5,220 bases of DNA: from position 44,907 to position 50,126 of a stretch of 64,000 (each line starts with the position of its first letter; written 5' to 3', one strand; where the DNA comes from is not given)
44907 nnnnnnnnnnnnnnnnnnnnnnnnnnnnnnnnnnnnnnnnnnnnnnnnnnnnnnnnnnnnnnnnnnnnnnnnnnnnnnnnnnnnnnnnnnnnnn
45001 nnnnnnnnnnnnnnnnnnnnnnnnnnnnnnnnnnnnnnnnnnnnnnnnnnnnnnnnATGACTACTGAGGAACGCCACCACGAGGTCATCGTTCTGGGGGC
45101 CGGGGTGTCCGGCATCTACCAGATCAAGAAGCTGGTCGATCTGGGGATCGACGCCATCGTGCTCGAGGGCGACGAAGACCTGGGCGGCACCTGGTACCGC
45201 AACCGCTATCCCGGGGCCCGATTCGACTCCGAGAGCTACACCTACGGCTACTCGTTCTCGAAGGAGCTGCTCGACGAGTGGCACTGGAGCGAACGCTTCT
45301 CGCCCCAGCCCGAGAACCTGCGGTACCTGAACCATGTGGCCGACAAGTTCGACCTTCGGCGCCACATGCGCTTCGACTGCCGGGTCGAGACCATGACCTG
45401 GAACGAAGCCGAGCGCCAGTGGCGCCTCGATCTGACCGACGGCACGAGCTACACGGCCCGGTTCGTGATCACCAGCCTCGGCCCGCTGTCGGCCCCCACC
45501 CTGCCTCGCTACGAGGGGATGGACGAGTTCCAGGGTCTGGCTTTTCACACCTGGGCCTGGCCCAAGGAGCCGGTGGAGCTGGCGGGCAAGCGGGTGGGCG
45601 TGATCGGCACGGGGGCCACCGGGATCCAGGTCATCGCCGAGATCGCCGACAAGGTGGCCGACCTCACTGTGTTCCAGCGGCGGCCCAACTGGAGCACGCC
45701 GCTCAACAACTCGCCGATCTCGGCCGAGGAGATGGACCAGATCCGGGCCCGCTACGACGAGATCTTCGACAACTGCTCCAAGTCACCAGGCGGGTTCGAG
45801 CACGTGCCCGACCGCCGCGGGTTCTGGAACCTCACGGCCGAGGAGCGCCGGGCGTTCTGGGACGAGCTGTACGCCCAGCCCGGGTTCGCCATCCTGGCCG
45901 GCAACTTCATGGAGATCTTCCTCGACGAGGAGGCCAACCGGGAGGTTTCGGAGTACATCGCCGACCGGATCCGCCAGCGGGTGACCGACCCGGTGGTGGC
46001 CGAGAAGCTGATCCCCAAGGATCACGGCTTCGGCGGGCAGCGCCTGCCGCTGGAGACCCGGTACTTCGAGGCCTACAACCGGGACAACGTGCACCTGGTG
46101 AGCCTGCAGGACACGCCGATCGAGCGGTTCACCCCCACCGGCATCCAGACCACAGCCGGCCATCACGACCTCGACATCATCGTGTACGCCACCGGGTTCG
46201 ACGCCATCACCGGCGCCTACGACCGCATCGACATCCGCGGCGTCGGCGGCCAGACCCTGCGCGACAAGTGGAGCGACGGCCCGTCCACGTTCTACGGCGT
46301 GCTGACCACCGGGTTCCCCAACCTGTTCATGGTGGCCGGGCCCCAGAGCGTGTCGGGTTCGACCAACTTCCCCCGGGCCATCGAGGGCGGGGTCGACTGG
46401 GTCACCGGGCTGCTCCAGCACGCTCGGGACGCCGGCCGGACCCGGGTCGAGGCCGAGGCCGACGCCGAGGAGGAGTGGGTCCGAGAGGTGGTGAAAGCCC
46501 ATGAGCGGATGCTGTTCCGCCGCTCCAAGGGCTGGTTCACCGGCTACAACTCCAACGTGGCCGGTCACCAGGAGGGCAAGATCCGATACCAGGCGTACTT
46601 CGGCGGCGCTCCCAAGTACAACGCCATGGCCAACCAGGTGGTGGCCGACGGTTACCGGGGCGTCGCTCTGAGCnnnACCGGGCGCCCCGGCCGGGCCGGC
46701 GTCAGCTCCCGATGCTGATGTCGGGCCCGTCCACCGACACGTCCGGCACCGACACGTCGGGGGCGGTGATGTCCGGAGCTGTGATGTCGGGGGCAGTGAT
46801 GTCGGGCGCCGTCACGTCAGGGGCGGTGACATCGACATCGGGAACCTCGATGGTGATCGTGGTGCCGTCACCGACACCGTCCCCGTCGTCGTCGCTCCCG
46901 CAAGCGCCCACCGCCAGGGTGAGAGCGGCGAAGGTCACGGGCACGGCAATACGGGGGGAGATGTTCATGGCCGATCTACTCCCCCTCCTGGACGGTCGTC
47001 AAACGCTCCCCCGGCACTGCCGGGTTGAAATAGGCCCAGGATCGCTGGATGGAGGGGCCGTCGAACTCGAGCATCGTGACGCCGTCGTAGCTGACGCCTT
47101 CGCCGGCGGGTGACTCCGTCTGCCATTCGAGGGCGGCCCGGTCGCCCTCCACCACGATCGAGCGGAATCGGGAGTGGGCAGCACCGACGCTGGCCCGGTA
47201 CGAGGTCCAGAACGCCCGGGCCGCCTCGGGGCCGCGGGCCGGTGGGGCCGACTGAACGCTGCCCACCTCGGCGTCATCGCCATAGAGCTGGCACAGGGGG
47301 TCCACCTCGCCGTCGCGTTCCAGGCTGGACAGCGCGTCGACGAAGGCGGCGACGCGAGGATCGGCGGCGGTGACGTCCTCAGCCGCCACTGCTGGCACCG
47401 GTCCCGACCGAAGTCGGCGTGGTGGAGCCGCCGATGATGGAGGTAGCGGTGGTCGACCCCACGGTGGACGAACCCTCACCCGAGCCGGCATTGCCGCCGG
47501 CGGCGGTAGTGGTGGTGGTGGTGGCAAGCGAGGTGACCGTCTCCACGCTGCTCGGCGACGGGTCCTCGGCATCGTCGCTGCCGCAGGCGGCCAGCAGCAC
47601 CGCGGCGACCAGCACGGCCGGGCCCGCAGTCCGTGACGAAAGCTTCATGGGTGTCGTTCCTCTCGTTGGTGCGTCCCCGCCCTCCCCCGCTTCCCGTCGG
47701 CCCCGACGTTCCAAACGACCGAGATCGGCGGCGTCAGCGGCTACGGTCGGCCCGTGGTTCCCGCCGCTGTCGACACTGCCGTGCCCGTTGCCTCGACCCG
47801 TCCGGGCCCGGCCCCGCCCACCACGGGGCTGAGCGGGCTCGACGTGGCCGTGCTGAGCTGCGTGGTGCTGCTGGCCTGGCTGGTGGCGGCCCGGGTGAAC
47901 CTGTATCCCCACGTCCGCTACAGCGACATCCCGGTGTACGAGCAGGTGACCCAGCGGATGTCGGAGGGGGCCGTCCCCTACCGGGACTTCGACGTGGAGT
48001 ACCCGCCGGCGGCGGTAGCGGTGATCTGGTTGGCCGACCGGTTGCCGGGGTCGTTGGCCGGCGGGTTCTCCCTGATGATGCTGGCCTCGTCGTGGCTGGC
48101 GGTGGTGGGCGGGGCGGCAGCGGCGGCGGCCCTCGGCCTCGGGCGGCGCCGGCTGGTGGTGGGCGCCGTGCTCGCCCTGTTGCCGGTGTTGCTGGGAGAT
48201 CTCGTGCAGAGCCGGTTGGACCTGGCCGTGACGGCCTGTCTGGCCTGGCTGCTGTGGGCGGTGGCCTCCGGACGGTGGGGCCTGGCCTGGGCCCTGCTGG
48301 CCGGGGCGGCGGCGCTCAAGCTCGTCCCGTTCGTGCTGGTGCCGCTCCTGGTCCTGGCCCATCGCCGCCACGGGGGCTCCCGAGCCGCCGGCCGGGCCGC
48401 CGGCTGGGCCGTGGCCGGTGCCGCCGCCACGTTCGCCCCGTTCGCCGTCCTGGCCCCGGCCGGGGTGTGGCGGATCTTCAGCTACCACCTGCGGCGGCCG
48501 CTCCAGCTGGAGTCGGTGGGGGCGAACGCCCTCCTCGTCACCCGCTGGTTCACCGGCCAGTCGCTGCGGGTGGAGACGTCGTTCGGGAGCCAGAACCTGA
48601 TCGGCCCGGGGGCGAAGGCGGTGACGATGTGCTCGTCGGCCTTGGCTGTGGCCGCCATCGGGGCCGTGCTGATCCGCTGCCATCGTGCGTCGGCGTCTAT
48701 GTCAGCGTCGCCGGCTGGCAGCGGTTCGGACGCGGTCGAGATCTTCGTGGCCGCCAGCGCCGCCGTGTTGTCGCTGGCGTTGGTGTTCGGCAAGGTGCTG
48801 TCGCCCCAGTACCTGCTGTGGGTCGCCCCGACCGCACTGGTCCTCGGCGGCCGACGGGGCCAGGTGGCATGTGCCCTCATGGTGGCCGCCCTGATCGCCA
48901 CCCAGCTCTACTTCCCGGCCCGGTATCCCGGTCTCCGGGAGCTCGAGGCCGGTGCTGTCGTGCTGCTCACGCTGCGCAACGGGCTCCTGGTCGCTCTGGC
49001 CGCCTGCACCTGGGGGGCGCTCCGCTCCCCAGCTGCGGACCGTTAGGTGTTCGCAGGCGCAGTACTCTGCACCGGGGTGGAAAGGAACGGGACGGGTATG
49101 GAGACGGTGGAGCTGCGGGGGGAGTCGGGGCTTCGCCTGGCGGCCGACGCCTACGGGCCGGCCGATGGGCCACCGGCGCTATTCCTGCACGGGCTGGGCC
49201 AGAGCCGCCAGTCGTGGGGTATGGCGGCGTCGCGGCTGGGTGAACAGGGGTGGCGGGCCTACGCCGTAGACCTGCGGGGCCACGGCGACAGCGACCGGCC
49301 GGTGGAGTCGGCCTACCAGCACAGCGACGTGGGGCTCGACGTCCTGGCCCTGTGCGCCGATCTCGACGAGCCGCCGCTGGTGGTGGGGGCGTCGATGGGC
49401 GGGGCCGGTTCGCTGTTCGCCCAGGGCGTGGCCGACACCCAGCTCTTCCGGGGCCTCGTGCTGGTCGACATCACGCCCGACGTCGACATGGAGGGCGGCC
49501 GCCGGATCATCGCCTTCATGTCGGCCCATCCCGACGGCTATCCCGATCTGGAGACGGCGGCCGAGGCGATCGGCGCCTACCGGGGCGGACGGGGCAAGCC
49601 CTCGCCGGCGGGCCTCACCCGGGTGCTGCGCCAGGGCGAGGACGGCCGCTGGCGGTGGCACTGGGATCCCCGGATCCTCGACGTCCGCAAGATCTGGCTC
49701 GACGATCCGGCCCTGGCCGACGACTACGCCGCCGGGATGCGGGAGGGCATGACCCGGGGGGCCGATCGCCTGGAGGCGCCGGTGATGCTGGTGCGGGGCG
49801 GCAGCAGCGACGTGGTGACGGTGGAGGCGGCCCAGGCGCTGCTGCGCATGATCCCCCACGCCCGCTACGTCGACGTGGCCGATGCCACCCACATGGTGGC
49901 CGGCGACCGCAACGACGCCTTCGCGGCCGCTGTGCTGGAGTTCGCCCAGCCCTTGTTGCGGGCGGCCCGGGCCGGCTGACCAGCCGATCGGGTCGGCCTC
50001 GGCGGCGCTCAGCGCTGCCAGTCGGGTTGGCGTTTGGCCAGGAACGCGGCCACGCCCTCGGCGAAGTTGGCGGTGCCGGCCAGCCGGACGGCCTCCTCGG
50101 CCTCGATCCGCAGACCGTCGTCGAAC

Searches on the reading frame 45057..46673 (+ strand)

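Call 23: search_protein_families(library=pfam, proteins=[window:45057-46673:+], max_evalue=0.001)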
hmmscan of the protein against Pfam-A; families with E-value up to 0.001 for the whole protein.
window:45057-46673:+ (539 aa): 6 families
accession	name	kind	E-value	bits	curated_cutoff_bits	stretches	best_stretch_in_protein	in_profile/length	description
PF00743.25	FMO-like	-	1.3e-15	57.3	22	1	9-212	3-218/532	Flavin-binding monooxygenase-like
PF13738.12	Pyr_redox_3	-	9.7e-13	48.5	30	1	11-216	1-203/305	Pyridine nucleotide-disulphide oxidoreductase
PF13434.12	Lys_Orn_oxgnase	-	1.4e-08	34.7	21.3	1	65-226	74-238/339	L-lysine 6-monooxygenase/L-ornithine 5-monooxygenase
PF13450.12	NAD_binding_8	-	2e-08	34.8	21.9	1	12-62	1-51/68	NAD(P)-binding Rossmann-like domain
PF07992.20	Pyr_redox_2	-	6.4e-07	29.5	26.1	1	9-229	2-193/291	Pyridine nucleotide-disulphide oxidoreductase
PF01266.30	DAO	-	8.9e-05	22.6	27.9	0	10-50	2-43/353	FAD dependent oxidoreductase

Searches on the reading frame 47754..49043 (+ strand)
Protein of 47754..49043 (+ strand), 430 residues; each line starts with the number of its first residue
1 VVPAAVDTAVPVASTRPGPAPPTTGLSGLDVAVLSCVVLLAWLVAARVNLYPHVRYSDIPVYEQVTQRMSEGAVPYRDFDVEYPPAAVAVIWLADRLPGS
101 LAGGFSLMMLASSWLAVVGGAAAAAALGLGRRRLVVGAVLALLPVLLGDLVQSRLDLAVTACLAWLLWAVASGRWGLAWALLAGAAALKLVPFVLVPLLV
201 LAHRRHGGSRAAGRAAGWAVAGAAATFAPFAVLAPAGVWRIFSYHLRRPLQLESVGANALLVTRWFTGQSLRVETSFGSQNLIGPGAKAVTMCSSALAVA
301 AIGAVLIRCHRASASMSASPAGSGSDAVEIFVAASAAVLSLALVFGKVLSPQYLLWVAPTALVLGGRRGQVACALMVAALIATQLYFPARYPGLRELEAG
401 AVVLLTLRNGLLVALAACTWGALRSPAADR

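Call 39: search_protein_families(library=pfam, proteins=[window:47754-49043:+], max_evalue=0.01)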
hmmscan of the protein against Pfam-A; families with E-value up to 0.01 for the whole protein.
window:47754-49043:+ (430 aa): 1 family
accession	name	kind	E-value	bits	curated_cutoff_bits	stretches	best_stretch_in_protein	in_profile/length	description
PF09594.16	GT87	-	2.2e-07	31.3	25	1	83-316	3-220/237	Glycosyltransferase family 87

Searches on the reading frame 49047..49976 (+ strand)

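Call 39: search_protein_families(library=pfam, proteins=[window:49047-49976:+], max_evalue=0.01)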
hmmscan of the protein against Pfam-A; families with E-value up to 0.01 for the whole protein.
window:49047-49976:+ (310 aa): 3 families
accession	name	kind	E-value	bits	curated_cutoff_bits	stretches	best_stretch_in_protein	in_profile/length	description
PF12697.13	Abhydrolase_6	-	1.7e-20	75.1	26.3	1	45-295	2-217/217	Alpha/beta hydrolase family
PF00561.26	Abhydrolase_1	-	6.7e-17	62.4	25.8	1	45-284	4-240/245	alpha/beta hydrolase fold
PF12146.15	Hydrolase_4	-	1e-12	48.3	27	1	45-140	8-107/239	Serine aminopeptidase, S33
